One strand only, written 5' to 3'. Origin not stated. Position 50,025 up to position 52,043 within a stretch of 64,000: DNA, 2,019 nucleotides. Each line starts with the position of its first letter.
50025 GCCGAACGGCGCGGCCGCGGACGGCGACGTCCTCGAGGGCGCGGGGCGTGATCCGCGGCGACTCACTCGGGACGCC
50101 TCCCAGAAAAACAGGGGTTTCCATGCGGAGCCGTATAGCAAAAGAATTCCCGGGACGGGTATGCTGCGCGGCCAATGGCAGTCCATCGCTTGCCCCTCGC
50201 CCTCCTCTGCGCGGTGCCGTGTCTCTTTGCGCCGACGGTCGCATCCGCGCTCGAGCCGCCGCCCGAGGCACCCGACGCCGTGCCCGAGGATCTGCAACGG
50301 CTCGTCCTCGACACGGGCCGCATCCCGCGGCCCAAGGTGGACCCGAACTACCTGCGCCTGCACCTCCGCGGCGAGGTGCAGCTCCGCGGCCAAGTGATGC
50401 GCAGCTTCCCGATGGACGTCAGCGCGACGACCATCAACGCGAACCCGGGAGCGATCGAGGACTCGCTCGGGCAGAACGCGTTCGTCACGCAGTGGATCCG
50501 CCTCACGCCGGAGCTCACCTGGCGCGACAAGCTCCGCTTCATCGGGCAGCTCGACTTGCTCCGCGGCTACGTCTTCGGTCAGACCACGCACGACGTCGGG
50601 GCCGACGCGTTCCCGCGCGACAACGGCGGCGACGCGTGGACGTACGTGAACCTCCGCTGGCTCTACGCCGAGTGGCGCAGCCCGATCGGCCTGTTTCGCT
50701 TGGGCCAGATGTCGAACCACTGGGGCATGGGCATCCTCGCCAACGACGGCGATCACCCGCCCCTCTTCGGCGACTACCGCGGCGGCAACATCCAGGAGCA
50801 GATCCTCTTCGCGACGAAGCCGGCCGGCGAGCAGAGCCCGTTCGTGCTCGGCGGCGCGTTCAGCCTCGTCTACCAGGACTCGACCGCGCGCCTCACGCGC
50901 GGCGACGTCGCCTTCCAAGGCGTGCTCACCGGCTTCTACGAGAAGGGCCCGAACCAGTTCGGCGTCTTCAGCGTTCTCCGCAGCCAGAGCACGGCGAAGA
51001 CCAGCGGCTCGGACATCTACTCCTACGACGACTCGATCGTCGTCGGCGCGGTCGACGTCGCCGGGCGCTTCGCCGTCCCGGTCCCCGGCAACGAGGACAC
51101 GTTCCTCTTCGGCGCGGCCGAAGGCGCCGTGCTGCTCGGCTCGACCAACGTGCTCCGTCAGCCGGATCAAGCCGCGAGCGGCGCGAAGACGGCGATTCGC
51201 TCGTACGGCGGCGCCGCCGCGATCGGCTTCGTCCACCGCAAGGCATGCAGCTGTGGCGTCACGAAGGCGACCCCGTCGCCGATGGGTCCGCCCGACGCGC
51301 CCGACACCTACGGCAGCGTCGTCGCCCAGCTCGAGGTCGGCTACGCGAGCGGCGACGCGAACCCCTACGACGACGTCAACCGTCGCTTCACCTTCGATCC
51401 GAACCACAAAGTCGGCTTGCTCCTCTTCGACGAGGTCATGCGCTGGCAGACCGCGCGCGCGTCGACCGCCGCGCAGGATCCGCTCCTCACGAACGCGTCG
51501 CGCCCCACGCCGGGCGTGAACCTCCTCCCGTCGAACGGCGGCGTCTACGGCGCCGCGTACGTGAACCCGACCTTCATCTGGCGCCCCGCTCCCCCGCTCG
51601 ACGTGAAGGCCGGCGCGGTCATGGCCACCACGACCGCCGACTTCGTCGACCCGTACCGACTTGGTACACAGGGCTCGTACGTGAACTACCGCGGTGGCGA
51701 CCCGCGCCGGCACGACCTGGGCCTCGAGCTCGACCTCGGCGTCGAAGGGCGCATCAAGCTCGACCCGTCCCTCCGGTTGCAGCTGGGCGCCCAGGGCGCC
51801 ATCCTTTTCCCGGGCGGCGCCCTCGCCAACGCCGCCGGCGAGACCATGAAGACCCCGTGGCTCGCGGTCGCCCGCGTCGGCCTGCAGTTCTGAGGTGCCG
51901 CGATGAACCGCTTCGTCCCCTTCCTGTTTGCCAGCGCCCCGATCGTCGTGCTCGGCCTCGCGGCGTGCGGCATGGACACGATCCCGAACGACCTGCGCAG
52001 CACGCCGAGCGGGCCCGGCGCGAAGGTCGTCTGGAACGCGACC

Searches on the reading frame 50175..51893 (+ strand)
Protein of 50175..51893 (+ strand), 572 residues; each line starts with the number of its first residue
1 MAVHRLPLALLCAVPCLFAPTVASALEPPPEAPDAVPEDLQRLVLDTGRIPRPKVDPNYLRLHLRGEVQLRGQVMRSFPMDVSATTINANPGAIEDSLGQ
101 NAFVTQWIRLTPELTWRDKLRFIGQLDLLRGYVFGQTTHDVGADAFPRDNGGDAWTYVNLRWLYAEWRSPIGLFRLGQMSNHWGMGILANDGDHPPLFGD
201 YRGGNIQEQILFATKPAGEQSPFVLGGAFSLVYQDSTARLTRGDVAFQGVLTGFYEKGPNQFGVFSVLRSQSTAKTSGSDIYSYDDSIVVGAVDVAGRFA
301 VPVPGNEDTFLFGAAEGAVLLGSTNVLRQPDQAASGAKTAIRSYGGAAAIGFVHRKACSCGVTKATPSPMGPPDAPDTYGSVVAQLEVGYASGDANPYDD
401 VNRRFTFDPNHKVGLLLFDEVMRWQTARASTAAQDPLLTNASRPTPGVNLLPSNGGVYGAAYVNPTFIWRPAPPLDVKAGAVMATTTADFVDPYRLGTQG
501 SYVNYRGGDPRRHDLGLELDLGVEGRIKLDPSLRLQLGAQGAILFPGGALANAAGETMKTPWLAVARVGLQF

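Call 102: search_protein_families(library=pfam, proteins=[window:50175-51893:+], max_evalue=0.001)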
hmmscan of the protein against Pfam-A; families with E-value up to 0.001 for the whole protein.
window:50175-51893:+ (572 aa): 1 family
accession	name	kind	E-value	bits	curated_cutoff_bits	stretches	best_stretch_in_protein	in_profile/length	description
PF13372.12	Alginate_exp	-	0.0009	18.6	25.2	0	497-560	332-391/395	Alginate export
